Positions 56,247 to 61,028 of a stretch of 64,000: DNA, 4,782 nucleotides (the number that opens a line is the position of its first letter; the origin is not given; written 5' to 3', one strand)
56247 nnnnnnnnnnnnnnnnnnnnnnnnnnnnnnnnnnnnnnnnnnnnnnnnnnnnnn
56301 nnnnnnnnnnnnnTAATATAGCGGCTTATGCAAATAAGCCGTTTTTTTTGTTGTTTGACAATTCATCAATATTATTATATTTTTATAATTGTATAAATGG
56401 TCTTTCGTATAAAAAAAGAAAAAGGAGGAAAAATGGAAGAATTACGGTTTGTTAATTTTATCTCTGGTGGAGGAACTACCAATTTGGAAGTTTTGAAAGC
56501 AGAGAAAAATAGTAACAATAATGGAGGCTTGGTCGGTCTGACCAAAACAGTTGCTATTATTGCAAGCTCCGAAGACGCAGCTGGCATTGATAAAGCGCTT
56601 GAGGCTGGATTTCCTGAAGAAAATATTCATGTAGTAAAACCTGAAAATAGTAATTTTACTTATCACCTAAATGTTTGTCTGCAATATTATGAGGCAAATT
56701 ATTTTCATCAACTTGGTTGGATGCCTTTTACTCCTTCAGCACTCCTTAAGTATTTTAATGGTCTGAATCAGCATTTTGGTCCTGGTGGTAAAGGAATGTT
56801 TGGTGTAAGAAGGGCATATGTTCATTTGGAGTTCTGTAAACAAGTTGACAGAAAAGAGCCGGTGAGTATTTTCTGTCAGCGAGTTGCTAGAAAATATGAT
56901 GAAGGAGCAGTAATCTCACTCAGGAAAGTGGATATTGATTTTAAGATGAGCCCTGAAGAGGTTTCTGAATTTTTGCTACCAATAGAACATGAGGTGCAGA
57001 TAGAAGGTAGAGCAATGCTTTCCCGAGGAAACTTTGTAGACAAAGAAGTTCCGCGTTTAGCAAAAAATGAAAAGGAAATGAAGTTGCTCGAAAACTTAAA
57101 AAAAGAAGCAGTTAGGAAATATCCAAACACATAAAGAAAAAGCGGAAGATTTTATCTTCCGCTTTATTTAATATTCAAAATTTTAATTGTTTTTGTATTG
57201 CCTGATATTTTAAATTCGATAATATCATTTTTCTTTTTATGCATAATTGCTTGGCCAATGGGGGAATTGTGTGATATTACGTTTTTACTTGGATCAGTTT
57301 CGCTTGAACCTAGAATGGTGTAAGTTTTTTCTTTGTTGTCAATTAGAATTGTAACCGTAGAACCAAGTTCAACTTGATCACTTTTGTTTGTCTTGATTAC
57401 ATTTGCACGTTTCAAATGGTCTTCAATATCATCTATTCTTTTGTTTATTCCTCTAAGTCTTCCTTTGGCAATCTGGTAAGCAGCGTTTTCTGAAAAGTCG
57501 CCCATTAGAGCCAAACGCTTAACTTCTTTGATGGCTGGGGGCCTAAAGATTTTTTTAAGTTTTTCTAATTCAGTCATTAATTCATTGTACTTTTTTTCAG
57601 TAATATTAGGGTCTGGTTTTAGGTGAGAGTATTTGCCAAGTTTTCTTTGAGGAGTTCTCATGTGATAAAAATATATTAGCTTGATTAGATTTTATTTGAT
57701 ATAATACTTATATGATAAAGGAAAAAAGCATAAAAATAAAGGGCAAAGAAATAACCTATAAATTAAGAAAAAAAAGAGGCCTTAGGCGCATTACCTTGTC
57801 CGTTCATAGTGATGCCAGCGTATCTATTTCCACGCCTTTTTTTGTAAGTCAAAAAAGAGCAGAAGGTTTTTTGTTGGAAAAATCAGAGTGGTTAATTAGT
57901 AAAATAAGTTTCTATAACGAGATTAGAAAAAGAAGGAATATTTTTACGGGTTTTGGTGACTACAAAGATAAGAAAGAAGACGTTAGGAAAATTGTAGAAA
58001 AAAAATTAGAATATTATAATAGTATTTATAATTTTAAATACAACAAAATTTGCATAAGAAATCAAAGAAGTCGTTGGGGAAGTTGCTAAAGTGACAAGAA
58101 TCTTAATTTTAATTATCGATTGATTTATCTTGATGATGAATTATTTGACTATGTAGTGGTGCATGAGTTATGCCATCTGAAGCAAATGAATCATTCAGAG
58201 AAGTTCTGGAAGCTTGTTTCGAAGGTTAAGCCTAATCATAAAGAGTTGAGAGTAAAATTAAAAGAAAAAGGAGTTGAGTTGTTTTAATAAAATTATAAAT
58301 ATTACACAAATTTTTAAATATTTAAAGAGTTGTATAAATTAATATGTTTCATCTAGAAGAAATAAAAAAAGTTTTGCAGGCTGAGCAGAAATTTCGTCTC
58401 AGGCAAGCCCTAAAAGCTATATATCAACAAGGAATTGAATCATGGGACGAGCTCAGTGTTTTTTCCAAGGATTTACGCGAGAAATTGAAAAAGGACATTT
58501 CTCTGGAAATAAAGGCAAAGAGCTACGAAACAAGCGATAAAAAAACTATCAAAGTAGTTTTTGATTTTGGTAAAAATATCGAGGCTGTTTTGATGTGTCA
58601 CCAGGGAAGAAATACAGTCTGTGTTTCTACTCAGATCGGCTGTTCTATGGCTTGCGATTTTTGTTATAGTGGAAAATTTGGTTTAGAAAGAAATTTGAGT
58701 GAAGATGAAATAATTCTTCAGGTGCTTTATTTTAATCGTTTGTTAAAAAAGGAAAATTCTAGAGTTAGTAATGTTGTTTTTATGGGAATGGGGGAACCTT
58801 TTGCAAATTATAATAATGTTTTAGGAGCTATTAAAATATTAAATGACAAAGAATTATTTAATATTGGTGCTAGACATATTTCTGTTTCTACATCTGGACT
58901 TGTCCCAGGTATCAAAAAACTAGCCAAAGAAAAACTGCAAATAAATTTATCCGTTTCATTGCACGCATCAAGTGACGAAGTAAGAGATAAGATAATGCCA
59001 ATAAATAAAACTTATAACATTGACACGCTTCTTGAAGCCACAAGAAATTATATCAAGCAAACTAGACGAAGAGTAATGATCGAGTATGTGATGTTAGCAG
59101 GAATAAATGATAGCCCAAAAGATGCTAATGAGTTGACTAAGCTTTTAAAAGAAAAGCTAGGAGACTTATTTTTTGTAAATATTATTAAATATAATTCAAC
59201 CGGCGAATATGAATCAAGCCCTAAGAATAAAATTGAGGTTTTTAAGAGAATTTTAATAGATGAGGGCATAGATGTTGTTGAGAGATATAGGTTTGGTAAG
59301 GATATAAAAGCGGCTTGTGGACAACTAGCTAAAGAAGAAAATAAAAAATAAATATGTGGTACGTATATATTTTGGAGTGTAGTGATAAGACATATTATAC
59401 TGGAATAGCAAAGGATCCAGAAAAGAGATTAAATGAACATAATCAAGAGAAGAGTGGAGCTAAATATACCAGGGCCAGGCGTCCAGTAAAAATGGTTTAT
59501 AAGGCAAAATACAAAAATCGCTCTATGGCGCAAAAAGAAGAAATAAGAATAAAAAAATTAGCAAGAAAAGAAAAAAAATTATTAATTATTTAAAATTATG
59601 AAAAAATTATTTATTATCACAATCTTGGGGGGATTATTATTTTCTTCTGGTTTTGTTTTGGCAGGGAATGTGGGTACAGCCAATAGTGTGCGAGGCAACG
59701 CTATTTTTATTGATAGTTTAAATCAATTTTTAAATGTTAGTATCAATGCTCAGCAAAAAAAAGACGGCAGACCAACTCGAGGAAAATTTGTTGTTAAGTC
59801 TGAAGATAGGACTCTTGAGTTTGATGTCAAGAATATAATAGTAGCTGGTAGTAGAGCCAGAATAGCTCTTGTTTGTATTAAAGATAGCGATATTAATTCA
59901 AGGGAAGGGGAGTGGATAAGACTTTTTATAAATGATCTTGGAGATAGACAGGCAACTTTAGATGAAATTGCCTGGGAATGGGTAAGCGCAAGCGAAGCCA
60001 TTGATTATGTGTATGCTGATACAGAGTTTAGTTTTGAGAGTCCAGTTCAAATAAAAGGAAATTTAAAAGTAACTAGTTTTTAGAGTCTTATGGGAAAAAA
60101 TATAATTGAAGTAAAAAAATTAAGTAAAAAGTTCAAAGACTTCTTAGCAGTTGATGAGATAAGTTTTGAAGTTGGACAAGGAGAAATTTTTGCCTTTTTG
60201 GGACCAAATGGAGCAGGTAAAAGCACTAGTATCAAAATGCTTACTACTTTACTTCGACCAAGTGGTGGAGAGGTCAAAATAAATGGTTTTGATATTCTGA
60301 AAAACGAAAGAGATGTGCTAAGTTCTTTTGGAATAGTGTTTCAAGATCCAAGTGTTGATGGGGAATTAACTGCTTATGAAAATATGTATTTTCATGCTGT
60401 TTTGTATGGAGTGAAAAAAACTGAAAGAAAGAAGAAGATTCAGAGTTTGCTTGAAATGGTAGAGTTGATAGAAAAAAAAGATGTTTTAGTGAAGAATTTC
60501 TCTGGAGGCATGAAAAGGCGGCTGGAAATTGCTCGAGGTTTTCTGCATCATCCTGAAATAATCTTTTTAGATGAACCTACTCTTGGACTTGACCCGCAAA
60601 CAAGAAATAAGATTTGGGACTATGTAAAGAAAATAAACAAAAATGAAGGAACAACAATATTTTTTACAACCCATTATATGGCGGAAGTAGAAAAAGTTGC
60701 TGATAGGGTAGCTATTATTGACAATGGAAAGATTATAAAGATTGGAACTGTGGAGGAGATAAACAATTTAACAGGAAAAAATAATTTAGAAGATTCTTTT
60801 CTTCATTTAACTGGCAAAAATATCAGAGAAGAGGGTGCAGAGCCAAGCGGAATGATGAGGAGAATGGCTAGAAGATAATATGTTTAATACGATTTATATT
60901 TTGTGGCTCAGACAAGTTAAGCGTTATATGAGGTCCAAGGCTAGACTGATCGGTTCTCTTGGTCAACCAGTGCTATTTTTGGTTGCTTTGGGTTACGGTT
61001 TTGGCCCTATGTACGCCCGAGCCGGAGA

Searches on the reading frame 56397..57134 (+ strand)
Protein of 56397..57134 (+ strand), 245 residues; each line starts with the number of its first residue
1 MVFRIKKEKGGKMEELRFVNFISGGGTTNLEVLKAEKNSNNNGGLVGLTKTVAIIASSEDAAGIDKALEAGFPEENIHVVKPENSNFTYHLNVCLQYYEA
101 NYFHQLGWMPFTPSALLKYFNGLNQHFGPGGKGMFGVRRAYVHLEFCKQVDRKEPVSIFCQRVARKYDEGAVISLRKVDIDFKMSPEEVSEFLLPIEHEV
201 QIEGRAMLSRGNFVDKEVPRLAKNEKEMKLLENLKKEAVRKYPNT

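Call 86: search_protein_families(library=pfam, proteins=[window:56397-57134:+], max_evalue=0.001)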
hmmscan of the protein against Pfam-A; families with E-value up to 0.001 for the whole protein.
window:56397-57134:+ (245 aa): 1 family
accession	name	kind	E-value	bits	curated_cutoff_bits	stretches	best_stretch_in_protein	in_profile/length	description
PF00551.24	Formyl_trans_N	-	2.2e-07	31.2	26.1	1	17-201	2-177/181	Formyl transferase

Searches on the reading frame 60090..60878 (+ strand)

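Call 86: search_protein_families(library=pfam, proteins=[window:60090-60878:+], max_evalue=0.001)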
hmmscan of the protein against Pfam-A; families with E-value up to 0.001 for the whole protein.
window:60090-60878:+ (262 aa): 6 families
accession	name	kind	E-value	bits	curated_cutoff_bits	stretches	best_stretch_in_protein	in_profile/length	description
PF00005.33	ABC_tran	-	1.7e-33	116.6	25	1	22-164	2-136/137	ABC transporter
PF13304.12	AAA_21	-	2.2e-10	41.5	27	1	132-195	233-298/304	AAA domain, putative AbiEii toxin, Type IV TA system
PF13175.12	AAA_15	-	6.6e-07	29.7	32.1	0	156-195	330-369/374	AAA ATPase domain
PF02463.25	SMC_N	-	0.00019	21.4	40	0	14-208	9-210/220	RecF/RecN/SMC N terminal domain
PF13555.12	AAA_29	-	0.00042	20.4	27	1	26-65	17-55/61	P-loop containing region of AAA domain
PF13476.12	AAA_23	-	0.00059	21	27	0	21-186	10-167/201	AAA domain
